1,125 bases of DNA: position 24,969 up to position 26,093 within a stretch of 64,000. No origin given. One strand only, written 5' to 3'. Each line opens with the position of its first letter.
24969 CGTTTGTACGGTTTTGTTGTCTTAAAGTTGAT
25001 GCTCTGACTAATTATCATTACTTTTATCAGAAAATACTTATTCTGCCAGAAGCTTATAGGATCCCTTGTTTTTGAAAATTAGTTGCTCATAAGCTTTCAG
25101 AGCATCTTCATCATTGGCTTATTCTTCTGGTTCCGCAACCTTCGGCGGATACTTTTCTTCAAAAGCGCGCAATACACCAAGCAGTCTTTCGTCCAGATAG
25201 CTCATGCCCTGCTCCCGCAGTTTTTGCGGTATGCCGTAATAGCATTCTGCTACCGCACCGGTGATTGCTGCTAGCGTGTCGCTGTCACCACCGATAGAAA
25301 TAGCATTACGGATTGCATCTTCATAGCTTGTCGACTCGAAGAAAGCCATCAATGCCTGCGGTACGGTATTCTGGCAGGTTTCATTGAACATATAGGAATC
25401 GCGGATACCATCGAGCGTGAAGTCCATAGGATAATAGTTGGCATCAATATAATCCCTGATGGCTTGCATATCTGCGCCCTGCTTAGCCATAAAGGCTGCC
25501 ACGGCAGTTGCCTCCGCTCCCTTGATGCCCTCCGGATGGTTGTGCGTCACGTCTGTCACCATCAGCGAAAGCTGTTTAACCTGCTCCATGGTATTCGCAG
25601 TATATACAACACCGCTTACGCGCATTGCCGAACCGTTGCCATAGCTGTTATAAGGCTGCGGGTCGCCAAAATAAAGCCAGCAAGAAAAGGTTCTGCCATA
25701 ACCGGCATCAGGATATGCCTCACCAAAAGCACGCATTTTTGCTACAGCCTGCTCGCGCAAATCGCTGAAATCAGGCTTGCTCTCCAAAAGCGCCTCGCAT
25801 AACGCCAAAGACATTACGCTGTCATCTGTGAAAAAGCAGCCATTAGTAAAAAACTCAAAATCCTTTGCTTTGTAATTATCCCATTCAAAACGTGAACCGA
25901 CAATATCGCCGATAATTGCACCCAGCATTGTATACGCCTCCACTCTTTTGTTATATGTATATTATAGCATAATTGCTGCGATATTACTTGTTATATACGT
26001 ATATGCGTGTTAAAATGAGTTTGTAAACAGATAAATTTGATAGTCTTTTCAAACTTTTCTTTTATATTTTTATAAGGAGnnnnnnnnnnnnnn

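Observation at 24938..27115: Low-GC ADP-ribose-reversal cassette (ARH, macro domain, orphan HicB-like) bracketed by near-identical 50-bp palindromic repeats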

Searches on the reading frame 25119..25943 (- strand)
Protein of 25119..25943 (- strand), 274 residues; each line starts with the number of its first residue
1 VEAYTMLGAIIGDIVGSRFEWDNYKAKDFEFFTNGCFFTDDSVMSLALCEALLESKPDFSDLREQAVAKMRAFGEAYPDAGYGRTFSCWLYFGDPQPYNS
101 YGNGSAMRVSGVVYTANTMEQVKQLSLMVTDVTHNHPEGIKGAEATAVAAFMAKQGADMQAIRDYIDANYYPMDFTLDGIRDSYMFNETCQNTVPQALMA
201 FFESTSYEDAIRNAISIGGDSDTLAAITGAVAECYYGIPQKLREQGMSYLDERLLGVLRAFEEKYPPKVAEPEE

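Call 8: search_protein_families(library=pfam, proteins=[window:25119-25943:-], max_evalue=0.01)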
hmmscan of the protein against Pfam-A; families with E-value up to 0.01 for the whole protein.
window:25119-25943:- (274 aa): 1 family
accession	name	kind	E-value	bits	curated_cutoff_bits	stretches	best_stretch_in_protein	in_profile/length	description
PF03747.19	ADP_ribosyl_GH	-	4.9e-32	112.2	26.2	1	6-238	3-281/287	ADP-ribosylglycohydrolase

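Call 20: find_encoding_contigs(protein=window:25119-25928:-, flank=8000, max_places=10)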
Protein window:25119-25928:- (269 aa): 5 contigs read that carry it; 3 places shown.
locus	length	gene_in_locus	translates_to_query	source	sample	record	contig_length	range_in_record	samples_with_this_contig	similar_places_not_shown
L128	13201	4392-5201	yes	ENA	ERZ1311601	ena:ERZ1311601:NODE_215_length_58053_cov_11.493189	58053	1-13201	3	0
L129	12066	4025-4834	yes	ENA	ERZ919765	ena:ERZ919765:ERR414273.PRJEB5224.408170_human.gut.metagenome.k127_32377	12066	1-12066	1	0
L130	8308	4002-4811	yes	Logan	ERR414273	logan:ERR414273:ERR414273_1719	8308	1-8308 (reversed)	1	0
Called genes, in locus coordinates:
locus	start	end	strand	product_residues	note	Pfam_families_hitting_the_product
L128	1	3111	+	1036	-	?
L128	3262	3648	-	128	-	PF15970:HicB-like_2 (weak), PF15919:HicB_lk_antitox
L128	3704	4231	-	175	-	PF01661:Macro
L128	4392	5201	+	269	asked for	PF03747:ADP_ribosyl_GH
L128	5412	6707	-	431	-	PF13173:AAA_14, PF13635:DUF4143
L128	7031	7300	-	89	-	PF06961:DUF1294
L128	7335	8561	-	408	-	PF01926:MMR_HSR1, PF02421:FeoB_N, PF03193:RsgA_GTPase (faint), PF00009:GTP_EFTU, PF00350:Dynamin_N (weak), PF18128:HydF_dimer, PF18133:HydF_tetramer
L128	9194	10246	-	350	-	PF02749:QRPTase_N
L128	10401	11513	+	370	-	PF06925:MGDG_synth, PF04101:Glyco_tran_28_C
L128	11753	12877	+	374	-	PF02481:DNA_processg_A, PF17782:WHD_DprA (weak)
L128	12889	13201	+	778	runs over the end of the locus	-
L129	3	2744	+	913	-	?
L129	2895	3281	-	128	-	PF15970:HicB-like_2 (weak), PF15919:HicB_lk_antitox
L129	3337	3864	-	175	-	PF01661:Macro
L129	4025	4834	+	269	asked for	PF03747:ADP_ribosyl_GH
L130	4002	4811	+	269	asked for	PF03747:ADP_ribosyl_GH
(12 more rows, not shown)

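Call 37: search_protein_families(library=padloc, proteins=[window:25119-25928:-], max_evalue=0.01)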
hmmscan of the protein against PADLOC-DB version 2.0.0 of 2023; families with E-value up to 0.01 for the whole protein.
window:25119-25928:- (269 aa): 0 families

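Call 38: search_protein_families(library=ncbifam, proteins=[window:25119-25928:-], max_evalue=0.01)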
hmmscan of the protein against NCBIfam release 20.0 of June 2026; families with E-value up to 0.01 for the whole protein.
window:25119-25928:- (269 aa): 2 families
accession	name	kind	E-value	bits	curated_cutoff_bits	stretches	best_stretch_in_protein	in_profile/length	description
TIGR02662.1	dinitro_DRAG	equivalog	5.7e-16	58.6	337.05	1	33-249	53-271/287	ADP-ribosyl-[dinitrogen reductase] hydrolase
NF041672.1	ADPriboarghdlase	equivalog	6.9e-09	34.9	490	1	1-235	74-336/361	ADP-ribosylarginine hydrolase Tri1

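Call 43: search_solved_structures(query=window:25119-25928:-, max_evalue=0.001, show_alignments=2)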
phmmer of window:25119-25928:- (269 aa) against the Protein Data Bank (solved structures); distinct sequences matched with E-value up to 0.001: 21.
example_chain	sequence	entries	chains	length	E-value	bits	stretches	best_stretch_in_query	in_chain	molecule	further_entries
6g1p_A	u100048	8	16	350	2.2e-14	56.8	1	2-152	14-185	ADP-ribosylhydrolase like 2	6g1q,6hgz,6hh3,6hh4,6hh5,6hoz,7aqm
2foz_A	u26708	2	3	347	5.6e-14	55.4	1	28-153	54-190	ADP-ribosylhydrolase like 2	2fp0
2g4k_A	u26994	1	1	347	5.6e-14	55.4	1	28-153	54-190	ADP-ribosylhydrolase 3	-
5zqy_A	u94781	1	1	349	5.8e-14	55.4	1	28-153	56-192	Poly(ADP-ribose) glycohydrolase ARH3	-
9rfd_A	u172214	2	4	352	6.1e-14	55.3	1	28-153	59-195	ADP-ribosylhydrolase ARH3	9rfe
2qty_A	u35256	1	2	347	7.3e-14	55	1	28-153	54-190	Poly(ADP-ribose) glycohydrolase ARH3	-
6d36_C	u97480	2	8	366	7.7e-14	55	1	28-153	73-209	Poly(ADP-ribose) glycohydrolase ARH3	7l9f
7akr_AAA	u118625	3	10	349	1.3e-13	54.2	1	28-153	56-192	ADP-ribose glycohydrolase ARH3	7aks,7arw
6d3a_C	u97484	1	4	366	2.7e-13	53.2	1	28-153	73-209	Poly(ADP-ribose) glycohydrolase ARH3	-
7l9h_C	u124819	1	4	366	8.3e-13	51.6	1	28-153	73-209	ADP-ribose glycohydrolase ARH3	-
7l9i_C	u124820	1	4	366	1.1e-12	51.2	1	28-153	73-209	ADP-ribose glycohydrolase ARH3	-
2cwc_A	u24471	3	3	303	9.6e-12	48.1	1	32-233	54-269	ADP-ribosylglycohydrolase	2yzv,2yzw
8za7_A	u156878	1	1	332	3.8e-11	46.2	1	93-235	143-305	Lmo0067 protein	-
1t5j_A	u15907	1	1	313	2.8e-10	43.3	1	31-235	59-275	Hypothetical protein MJ1187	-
2woc_A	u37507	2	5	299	3.9e-07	33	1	33-246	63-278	ADP-RIBOSYL-[DINITROGEN REDUCTASE] GLYCOHYDROLASE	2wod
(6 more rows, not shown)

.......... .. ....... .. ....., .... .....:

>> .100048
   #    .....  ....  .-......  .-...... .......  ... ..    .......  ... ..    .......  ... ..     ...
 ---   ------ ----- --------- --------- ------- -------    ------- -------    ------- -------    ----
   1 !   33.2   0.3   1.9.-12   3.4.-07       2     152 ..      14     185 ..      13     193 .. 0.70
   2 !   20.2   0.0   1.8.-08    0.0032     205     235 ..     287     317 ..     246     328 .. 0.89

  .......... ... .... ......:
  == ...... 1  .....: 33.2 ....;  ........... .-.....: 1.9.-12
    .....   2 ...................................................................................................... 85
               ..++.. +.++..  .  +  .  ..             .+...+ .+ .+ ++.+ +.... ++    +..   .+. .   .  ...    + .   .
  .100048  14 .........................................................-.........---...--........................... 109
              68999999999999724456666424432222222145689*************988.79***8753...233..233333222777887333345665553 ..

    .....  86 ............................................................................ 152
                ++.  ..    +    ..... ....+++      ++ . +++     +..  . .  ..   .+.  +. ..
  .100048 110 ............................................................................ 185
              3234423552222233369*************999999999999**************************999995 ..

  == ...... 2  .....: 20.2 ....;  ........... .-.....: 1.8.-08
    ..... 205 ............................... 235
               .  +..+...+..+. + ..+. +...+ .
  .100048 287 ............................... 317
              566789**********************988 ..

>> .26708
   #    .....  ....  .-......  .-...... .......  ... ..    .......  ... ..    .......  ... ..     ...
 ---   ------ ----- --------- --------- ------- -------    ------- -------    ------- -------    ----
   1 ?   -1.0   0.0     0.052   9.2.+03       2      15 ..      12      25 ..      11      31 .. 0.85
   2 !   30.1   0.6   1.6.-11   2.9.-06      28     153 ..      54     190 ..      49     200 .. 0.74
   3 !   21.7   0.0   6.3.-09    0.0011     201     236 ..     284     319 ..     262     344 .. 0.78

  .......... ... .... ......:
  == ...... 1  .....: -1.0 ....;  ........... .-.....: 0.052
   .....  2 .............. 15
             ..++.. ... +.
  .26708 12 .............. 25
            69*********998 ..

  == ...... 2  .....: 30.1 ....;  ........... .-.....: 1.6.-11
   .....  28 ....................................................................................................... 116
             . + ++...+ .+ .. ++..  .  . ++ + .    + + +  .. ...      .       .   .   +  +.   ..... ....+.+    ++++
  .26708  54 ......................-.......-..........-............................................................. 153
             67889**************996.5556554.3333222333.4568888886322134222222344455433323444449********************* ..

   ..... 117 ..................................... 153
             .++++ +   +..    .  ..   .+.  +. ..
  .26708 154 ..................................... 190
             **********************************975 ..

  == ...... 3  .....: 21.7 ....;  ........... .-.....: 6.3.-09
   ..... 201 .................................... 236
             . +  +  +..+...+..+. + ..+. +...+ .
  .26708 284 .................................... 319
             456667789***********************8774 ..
